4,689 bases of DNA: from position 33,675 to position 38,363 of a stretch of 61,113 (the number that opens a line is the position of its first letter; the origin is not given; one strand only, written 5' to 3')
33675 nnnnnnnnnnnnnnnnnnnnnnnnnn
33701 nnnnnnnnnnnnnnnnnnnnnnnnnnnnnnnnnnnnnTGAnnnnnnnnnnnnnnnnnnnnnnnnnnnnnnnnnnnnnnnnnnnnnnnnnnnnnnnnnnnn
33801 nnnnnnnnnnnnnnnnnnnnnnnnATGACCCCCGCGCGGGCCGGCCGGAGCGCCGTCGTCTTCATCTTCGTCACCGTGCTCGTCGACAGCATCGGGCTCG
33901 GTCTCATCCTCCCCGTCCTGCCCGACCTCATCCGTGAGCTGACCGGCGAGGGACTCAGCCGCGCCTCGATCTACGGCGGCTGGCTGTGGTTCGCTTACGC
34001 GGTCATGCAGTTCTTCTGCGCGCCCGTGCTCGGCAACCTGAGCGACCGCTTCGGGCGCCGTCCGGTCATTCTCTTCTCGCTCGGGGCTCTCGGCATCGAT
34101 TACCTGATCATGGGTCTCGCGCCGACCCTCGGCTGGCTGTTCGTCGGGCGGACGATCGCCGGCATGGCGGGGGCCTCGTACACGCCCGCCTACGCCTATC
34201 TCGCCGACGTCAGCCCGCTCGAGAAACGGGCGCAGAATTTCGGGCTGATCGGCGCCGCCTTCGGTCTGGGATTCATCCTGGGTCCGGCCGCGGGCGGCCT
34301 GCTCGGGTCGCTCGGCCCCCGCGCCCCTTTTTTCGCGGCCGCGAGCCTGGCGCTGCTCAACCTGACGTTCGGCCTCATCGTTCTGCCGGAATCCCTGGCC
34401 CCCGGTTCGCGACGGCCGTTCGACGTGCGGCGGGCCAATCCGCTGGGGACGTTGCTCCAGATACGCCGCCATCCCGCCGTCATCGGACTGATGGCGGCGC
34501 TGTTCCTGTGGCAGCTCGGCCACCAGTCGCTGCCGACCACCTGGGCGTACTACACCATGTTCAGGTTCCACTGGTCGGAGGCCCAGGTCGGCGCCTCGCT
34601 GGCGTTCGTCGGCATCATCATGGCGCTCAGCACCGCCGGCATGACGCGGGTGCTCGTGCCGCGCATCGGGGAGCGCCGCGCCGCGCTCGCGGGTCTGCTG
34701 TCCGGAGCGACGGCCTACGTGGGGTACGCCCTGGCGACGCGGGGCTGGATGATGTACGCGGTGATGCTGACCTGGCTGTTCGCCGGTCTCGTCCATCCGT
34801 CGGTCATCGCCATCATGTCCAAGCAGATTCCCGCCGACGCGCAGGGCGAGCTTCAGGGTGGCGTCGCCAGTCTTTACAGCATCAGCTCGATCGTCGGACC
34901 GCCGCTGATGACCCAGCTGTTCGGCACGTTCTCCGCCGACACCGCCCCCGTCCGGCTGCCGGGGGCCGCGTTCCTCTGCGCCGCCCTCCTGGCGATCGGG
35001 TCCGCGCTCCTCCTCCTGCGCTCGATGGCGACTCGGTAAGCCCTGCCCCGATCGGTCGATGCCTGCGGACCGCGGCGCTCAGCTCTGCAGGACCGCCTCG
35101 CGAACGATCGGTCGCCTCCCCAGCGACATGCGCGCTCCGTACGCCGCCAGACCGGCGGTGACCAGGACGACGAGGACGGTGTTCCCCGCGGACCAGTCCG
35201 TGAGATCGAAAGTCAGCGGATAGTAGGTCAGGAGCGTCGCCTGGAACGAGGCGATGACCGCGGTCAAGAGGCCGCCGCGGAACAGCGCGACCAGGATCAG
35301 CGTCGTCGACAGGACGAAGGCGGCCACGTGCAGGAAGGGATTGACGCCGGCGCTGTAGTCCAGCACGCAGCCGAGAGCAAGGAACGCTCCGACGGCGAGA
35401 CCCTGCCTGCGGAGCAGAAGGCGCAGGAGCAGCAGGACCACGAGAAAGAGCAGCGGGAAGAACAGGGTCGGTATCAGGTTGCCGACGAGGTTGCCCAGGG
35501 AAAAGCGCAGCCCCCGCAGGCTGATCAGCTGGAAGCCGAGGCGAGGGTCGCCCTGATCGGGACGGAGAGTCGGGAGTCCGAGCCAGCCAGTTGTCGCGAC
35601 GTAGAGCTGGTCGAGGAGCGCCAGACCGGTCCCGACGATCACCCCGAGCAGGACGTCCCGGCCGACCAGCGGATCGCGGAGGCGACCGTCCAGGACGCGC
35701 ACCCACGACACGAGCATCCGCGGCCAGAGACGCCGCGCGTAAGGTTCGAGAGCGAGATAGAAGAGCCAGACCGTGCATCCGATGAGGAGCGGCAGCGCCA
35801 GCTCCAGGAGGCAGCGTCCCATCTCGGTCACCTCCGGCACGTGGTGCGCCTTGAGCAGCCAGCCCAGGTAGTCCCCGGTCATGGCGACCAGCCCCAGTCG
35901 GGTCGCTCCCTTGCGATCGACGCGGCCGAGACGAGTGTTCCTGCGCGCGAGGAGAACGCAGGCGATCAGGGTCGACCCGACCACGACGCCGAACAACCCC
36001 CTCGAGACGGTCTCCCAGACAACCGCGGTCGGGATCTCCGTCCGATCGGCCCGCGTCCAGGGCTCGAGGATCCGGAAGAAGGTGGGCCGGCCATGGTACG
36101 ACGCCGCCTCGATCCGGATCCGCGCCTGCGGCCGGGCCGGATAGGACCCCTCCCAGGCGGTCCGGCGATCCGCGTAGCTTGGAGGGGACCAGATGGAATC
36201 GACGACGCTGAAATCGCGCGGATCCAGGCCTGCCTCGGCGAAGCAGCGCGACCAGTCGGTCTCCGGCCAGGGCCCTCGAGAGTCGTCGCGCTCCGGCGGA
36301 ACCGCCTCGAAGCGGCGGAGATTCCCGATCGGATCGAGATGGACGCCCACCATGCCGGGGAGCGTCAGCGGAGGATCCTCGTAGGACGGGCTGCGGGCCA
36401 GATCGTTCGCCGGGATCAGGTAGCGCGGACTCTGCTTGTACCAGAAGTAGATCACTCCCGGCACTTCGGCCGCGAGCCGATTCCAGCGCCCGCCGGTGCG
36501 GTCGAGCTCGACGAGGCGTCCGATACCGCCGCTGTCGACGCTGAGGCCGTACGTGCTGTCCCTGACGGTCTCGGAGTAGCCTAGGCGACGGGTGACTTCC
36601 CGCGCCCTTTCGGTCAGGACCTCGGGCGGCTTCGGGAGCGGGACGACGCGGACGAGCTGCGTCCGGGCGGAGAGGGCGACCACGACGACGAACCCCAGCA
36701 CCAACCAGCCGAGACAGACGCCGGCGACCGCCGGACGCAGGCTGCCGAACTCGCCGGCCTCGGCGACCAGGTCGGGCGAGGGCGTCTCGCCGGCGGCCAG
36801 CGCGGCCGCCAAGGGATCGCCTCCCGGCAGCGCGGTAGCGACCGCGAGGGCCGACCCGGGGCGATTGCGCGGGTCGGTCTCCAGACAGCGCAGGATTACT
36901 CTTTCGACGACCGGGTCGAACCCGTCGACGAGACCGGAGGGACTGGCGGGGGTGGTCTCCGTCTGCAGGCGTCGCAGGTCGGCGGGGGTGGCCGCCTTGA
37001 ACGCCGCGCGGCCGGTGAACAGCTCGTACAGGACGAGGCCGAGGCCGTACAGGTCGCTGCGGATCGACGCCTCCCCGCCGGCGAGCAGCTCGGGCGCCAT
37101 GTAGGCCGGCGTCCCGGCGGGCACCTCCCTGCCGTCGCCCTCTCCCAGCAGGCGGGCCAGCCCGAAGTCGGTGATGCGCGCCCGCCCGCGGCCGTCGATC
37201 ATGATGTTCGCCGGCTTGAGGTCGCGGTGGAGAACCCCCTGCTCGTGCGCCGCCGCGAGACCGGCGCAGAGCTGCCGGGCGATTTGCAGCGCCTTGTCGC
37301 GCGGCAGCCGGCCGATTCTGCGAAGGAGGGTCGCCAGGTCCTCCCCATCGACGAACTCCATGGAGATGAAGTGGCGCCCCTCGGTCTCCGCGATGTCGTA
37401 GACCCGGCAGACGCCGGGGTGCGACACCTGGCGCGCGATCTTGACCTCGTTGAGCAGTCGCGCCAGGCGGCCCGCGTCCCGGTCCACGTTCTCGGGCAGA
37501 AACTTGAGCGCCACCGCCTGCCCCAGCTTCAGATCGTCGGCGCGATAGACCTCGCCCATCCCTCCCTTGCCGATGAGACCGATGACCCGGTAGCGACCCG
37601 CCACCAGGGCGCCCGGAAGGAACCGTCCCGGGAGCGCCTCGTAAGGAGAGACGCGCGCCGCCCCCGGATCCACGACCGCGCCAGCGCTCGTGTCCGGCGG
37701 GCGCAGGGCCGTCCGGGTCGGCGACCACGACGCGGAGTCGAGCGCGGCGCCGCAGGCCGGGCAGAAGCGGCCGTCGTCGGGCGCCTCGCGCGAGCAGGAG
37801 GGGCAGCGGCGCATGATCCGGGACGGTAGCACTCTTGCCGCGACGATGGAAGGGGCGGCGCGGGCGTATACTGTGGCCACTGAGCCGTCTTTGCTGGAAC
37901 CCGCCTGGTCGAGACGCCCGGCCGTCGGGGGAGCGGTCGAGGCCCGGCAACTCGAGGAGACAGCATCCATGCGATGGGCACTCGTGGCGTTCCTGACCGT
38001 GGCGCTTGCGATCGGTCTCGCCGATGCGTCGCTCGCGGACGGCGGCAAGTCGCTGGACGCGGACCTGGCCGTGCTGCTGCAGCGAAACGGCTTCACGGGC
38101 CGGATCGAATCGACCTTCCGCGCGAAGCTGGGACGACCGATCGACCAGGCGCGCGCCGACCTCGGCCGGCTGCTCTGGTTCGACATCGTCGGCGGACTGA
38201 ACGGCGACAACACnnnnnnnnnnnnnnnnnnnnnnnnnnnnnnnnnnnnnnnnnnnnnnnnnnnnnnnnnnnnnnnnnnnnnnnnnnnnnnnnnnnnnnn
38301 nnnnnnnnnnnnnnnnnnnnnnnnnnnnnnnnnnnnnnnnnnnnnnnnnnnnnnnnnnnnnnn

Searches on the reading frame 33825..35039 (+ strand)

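Call 64: search_protein_families(library=pfam, proteins=[window:33825-35039:+], max_evalue=0.00001)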
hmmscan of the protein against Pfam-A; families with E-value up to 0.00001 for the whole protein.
window:33825-35039:+ (404 aa): 3 families
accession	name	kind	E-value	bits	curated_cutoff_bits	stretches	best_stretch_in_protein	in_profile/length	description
PF07690.21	MFS_1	-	1.8e-50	172.2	33.4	2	14-359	1-347/347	Major Facilitator Superfamily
PF12832.13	MFS_1_like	-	2.8e-12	46.8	25.2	1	209-358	204-354/373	MFS_1 like family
PF00083.30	Sugar_tr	-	3.9e-10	39.6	22.3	1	47-190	44-194/452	Sugar (and other) transporter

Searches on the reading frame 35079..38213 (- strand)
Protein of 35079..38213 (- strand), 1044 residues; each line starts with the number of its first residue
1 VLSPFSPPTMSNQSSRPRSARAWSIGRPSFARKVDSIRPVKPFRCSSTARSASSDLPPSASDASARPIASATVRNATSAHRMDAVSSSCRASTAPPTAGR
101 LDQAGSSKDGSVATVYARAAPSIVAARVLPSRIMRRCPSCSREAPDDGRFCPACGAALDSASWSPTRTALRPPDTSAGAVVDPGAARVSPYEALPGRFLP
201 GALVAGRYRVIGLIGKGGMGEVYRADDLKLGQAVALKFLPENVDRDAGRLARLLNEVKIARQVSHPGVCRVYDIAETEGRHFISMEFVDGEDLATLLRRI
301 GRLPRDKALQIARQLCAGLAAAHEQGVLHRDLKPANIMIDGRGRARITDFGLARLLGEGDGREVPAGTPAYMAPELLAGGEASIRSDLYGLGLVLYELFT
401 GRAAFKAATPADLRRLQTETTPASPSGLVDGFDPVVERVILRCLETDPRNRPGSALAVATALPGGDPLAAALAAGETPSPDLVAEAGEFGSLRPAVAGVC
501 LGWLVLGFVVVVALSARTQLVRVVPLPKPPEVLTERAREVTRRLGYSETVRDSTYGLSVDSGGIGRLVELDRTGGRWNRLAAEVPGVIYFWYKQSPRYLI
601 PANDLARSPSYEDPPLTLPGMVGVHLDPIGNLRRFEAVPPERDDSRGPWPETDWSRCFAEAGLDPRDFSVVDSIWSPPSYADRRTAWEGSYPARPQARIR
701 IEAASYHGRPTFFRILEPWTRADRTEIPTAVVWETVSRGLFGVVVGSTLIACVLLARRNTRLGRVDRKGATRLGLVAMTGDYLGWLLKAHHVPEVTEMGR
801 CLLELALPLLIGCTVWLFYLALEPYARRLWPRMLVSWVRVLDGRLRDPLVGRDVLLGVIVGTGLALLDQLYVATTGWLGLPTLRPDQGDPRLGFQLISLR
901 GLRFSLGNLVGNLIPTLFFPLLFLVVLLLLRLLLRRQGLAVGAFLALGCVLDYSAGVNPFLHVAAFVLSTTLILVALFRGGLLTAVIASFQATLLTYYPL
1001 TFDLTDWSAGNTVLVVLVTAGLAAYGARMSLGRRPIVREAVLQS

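Call 64: search_protein_families(library=pfam, proteins=[window:35079-38213:-], max_evalue=0.00001)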
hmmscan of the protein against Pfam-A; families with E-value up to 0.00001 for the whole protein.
window:35079-38213:- (1044 aa): 3 families
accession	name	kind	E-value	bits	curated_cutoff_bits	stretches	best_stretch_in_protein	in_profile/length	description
PF00069.31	Pkinase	-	2.5e-54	184.9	31.7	1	208-455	1-255/263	Protein kinase domain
PF07714.23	PK_Tyr_Ser-Thr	-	2.4e-34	119.3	23.1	1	213-452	6-249/258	Protein tyrosine and serine/threonine kinase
PF01636.29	APH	-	9.1e-07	29.3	23.2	0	306-354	148-198/239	Phosphotransferase enzyme family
